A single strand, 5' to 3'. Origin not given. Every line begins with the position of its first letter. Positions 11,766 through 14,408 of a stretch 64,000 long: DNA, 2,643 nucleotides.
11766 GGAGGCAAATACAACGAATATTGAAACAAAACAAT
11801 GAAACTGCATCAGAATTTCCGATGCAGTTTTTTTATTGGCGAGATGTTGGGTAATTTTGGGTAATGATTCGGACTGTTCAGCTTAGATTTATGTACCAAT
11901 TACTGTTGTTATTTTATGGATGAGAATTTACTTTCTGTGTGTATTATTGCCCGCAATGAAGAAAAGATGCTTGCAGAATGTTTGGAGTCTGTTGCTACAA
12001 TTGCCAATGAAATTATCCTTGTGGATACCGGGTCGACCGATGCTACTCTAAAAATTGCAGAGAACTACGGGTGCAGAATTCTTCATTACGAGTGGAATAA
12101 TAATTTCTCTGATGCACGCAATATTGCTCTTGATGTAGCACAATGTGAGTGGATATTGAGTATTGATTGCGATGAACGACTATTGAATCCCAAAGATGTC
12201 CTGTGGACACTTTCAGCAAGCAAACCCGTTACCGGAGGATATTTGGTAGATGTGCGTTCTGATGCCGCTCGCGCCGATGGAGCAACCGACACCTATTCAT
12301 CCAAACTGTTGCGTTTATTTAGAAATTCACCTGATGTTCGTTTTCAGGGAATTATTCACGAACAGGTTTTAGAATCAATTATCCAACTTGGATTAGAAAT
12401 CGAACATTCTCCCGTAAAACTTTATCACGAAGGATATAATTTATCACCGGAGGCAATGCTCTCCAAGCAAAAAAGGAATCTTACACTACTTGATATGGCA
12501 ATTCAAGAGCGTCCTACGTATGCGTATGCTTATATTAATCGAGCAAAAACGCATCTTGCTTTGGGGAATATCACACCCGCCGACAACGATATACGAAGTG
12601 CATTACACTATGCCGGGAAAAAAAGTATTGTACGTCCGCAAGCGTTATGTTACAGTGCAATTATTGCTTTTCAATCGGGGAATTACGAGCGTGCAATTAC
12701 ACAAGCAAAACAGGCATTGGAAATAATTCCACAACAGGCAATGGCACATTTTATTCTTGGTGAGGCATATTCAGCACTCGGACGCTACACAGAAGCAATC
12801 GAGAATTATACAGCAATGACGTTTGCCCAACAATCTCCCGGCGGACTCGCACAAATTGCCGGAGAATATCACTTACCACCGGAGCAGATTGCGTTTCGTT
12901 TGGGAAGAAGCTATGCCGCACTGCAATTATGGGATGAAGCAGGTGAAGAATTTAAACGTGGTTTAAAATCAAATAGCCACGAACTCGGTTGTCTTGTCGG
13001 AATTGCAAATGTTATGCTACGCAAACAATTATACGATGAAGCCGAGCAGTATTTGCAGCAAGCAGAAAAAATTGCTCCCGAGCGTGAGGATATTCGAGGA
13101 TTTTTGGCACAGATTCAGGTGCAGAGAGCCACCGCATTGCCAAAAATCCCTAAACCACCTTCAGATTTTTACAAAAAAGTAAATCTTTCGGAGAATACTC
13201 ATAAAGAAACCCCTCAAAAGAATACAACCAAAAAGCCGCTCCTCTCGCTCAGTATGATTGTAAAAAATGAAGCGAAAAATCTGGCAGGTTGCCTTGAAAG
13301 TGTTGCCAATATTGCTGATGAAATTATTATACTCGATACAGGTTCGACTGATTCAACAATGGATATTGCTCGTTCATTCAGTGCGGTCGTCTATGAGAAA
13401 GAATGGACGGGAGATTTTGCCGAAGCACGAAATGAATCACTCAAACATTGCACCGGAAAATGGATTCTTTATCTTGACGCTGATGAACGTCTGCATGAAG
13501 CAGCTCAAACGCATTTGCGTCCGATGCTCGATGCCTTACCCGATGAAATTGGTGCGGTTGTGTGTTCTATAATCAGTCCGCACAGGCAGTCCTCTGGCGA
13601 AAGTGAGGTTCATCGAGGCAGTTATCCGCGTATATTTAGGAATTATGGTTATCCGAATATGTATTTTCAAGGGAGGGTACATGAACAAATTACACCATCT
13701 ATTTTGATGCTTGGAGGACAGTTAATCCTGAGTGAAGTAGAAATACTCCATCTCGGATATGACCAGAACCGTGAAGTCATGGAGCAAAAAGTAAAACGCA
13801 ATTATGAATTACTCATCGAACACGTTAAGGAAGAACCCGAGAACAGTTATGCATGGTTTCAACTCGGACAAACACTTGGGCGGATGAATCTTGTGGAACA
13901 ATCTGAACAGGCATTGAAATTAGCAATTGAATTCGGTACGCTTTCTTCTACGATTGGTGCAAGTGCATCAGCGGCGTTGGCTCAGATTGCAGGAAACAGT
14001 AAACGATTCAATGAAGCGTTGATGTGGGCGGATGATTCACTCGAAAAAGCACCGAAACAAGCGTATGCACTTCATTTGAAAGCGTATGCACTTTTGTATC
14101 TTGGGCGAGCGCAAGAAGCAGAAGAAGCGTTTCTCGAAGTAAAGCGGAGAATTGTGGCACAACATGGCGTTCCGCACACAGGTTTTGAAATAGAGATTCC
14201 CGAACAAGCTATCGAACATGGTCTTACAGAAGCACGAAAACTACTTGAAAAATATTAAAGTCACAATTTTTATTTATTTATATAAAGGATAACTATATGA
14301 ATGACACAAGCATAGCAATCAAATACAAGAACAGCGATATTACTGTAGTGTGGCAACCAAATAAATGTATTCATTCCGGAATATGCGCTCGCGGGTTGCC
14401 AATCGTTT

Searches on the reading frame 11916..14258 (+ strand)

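Call 31: search_protein_families(library=pfam, proteins=[window:11916-14258:+], max_evalue=0.0001)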
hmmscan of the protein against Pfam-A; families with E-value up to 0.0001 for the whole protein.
window:11916-14258:+ (780 aa): 16 families
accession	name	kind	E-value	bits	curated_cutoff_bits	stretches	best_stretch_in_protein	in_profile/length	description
PF00535.33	Glycos_transf_2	-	3.2e-43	148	23.3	2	7-87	1-89/168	Glycosyl transferase family 2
PF07719.23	TPR_2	-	1.5e-18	65.8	27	0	242-273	2-33/34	Tetratricopeptide repeat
PF14559.12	TPR_19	-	1e-16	61.4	25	1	251-296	1-46/68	Tetratricopeptide repeat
PF13181.12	TPR_8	-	8.9e-15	54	25.7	0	277-298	3-24/34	Tetratricopeptide repeat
PF00515.34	TPR_1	-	1.2e-14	53.8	27.8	0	275-299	1-25/34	Tetratricopeptide repeat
PF13431.12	TPR_17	-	1.2e-14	53.7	24.4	0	265-296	3-34/34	Tetratricopeptide repeat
PF13704.12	Glyco_tranf_2_4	-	7.4e-14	52.5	27.5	2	13-93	1-88/98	Glycosyl transferase family 2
PF13432.12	TPR_16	-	8.6e-14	52.1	32.7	1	248-302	4-58/65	Tetratricopeptide repeat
PF12895.13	ANAPC3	-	1.7e-13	51.1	27.2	1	225-298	4-79/82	Anaphase-promoting complex, cyclosome, subunit 3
PF13424.12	TPR_12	-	3.1e-11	43.7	30.1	1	243-298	5-68/77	Tetratricopeptide repeat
PF13414.12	TPR_11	-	2.8e-09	37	26.8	1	252-289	5-42/42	TPR repeat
PF23914.1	TPR_CcmH_CycH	-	3.2e-09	37.3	42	1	634-747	40-152/158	Cytochrome c-type biogenesis protein H TPR domain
PF13428.12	TPR_14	-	4.8e-08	33.4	23.5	0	361-400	5-44/44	Tetratricopeptide repeat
PF17874.7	TPR_MalT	-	2.1e-06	27.7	45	1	246-391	6-156/336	MalT-like TPR region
PF10111.15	Glyco_tranf_2_2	-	1.2e-05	25.4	27.3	0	469-524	31-92/276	Glycosyltransferase like family 2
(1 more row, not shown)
